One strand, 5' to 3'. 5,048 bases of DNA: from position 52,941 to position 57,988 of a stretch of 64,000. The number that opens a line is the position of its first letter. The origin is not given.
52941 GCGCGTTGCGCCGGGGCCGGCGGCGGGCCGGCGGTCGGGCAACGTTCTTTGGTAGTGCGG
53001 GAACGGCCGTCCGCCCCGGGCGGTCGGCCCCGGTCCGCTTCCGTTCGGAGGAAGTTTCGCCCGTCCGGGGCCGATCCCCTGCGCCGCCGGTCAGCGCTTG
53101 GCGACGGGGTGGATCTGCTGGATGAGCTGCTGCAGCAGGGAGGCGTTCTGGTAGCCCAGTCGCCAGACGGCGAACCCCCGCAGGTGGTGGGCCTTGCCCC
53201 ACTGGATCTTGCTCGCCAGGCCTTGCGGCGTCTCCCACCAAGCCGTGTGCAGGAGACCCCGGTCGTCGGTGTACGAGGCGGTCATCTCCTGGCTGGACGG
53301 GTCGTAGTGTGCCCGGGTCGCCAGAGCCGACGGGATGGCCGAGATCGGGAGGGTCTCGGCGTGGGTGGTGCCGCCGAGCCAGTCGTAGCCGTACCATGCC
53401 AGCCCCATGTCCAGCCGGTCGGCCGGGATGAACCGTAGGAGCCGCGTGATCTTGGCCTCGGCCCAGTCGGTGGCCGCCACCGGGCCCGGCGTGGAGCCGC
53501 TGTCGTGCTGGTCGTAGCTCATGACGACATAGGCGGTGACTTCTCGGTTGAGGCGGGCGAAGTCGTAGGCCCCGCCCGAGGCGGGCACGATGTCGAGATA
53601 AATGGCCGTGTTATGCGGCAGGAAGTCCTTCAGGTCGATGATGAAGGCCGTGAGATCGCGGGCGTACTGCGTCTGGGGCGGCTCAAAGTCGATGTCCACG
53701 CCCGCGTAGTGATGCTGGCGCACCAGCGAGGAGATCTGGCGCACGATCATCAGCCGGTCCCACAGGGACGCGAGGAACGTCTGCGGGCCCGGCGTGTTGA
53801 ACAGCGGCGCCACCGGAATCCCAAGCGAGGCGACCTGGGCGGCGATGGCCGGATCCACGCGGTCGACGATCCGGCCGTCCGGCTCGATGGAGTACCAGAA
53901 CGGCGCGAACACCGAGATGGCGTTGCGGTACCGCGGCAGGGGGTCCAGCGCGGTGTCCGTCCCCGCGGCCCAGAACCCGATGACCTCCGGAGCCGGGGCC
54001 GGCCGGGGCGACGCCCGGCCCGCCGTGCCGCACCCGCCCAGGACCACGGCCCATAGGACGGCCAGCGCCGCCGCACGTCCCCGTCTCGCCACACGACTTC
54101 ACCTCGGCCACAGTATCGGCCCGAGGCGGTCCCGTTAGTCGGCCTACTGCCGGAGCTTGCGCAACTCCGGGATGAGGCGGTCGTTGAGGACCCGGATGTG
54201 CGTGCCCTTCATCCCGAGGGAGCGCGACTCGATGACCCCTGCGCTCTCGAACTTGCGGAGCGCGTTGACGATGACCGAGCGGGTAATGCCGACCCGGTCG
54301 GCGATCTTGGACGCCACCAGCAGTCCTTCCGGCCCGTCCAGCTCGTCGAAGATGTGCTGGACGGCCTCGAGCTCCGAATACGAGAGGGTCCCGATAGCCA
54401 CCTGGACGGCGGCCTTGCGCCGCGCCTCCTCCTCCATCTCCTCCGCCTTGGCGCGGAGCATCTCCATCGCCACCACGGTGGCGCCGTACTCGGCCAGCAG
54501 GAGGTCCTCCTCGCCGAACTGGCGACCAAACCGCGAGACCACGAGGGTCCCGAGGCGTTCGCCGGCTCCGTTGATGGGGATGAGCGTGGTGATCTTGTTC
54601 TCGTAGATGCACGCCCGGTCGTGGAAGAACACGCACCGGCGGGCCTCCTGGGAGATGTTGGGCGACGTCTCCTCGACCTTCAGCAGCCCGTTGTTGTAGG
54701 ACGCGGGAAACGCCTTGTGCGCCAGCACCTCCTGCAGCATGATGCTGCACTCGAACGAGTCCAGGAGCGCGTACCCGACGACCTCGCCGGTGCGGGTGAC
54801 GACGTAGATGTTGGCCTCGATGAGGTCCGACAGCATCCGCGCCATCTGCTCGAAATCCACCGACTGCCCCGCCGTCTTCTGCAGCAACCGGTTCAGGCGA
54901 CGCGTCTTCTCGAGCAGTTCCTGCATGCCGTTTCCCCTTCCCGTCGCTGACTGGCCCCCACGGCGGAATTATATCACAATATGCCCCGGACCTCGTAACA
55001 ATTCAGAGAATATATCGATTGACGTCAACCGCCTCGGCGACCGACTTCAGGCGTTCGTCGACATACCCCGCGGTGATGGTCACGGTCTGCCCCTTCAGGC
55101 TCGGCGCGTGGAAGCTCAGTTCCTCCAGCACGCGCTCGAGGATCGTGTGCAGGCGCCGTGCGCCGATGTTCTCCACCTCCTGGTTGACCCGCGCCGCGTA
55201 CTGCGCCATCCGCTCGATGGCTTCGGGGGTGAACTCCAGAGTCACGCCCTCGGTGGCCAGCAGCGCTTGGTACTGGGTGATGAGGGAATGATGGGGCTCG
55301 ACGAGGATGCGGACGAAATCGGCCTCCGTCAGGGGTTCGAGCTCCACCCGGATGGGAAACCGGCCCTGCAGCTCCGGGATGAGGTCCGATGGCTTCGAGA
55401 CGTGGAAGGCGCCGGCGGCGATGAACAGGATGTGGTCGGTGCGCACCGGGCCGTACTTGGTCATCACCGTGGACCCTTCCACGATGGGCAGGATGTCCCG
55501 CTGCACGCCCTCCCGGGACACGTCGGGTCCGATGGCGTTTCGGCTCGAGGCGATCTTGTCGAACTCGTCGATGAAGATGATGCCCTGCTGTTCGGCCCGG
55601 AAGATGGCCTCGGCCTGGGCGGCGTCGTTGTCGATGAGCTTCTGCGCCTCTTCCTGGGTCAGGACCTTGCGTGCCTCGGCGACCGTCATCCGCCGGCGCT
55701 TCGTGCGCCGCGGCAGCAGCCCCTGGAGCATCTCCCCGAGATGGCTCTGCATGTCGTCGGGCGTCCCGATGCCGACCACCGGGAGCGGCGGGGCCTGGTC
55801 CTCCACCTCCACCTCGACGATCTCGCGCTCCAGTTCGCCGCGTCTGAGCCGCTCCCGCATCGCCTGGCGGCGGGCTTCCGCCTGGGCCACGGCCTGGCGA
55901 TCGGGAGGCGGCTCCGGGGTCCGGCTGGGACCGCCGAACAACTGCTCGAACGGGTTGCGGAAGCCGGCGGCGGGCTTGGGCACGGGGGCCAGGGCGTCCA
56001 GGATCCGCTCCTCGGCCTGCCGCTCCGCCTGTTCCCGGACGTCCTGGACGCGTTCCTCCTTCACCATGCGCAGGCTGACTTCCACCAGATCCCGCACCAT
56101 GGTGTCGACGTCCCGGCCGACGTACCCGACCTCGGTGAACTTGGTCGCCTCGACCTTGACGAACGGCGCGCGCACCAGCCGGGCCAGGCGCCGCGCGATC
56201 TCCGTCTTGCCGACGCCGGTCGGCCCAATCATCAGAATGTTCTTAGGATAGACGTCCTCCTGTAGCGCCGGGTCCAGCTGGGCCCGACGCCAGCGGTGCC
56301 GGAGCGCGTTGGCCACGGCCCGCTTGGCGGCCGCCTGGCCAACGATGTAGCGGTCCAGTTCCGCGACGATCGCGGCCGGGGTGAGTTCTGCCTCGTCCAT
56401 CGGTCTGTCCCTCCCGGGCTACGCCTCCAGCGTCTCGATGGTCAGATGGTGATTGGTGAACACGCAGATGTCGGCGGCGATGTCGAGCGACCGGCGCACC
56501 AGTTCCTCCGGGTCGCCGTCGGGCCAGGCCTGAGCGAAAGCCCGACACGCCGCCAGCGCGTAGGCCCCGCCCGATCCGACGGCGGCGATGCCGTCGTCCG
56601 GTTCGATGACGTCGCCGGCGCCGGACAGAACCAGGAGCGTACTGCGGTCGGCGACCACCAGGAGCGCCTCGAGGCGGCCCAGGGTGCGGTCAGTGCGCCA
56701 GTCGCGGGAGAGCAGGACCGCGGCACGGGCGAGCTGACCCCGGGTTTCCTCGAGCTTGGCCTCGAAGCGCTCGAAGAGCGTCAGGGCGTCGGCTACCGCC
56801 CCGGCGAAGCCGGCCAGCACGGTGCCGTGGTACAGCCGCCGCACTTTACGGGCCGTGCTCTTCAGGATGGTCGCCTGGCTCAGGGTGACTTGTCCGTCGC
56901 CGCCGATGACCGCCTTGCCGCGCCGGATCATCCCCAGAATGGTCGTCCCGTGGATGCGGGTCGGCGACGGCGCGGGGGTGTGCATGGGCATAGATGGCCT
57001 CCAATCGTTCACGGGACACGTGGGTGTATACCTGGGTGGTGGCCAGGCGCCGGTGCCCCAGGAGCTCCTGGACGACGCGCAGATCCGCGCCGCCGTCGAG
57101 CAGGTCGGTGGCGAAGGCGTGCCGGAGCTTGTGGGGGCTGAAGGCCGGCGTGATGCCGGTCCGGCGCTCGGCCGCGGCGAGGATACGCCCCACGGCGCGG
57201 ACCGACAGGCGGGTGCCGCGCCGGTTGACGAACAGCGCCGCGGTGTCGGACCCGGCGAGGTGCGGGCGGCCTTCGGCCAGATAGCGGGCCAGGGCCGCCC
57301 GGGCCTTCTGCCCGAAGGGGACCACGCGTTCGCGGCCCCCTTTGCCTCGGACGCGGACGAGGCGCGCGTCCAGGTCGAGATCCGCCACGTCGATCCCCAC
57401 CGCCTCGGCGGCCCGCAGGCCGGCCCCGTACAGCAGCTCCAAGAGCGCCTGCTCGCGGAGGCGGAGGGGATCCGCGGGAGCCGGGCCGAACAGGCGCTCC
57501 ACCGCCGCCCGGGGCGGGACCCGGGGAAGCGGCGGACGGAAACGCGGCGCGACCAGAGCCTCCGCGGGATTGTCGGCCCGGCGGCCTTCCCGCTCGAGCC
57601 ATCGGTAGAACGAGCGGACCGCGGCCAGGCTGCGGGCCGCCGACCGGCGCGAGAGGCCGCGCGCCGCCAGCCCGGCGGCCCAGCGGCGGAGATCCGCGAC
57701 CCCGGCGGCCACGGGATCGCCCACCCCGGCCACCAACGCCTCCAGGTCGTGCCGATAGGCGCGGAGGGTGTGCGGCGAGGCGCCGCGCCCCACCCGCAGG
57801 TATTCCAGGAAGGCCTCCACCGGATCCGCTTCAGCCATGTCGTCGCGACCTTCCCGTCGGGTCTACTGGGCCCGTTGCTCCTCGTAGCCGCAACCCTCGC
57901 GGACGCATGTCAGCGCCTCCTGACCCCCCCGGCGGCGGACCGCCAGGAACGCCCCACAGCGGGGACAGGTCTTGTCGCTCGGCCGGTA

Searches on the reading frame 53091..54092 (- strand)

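Call 68: search_protein_families(library=pfam, proteins=[window:53091-54092:-], max_evalue=0.00001)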
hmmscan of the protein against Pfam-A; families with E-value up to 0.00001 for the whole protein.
window:53091-54092:- (333 aa): 1 family
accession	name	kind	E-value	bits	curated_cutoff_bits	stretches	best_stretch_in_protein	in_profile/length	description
PF00704.34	Glyco_hydro_18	-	7.4e-19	69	29.6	1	112-314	89-316/317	Glycosyl hydrolases family 18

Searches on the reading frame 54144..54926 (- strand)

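Call 68: search_protein_families(library=pfam, proteins=[window:54144-54926:-], max_evalue=0.00001)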
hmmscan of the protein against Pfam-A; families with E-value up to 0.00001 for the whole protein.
window:54144-54926:- (260 aa): 2 families
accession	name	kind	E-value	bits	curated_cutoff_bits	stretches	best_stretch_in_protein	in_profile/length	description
PF06018.20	CodY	-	1e-62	211.2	29.5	1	3-180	1-177/177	CodY GAF-like domain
PF08222.17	HTH_CodY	-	9e-30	102.5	27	1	200-256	2-58/61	CodY helix-turn-helix domain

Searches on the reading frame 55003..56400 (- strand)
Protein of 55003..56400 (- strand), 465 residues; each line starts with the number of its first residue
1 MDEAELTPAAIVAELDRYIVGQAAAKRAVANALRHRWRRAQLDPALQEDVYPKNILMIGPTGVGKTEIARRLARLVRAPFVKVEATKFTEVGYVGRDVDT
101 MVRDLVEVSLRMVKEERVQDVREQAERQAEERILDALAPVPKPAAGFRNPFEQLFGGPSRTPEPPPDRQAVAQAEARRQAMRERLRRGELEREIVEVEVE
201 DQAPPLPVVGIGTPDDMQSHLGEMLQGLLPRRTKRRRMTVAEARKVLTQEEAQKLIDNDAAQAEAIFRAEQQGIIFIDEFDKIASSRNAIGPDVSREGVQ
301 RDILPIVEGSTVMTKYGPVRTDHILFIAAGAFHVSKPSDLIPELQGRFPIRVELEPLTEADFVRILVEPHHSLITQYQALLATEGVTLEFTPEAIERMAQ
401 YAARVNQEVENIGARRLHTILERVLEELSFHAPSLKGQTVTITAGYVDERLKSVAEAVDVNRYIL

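Call 68: search_protein_families(library=pfam, proteins=[window:55003-56400:-], max_evalue=0.00001)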
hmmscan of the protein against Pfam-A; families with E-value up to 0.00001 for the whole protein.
window:55003-56400:- (465 aa): 5 families
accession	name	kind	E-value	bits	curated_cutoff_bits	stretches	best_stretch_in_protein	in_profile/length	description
PF07724.20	AAA_2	-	2.2e-34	119.3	27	1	217-351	19-166/166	AAA domain (Cdc48 subfamily)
PF00004.35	AAA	-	1.7e-16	61.3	21.2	2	253-354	36-129/131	ATPase family associated with various cellular activities (AAA)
PF07728.20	AAA_5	-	2e-07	31.5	22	0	54-91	1-39/139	AAA domain (dynein-related subfamily)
PF13401.12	AAA_22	-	1.4e-06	29.1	27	0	53-131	6-81/130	AAA domain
PF13191.12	AAA_16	-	7.8e-06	26.9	32.6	0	41-190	11-129/167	AAA ATPase domain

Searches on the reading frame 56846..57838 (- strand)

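Call 68: search_protein_families(library=pfam, proteins=[window:56846-57838:-], max_evalue=0.00001)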
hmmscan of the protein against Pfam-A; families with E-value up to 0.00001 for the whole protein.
window:56846-57838:- (330 aa): 2 families
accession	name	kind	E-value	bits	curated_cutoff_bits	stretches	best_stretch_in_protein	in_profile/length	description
PF00589.27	Phage_integrase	-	1.7e-45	155.3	27.1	1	113-277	8-171/172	Phage integrase family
PF02899.23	Phage_int_SAM_1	-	2.7e-19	69.6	22.3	1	7-85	1-83/83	Phage integrase, N-terminal SAM-like domain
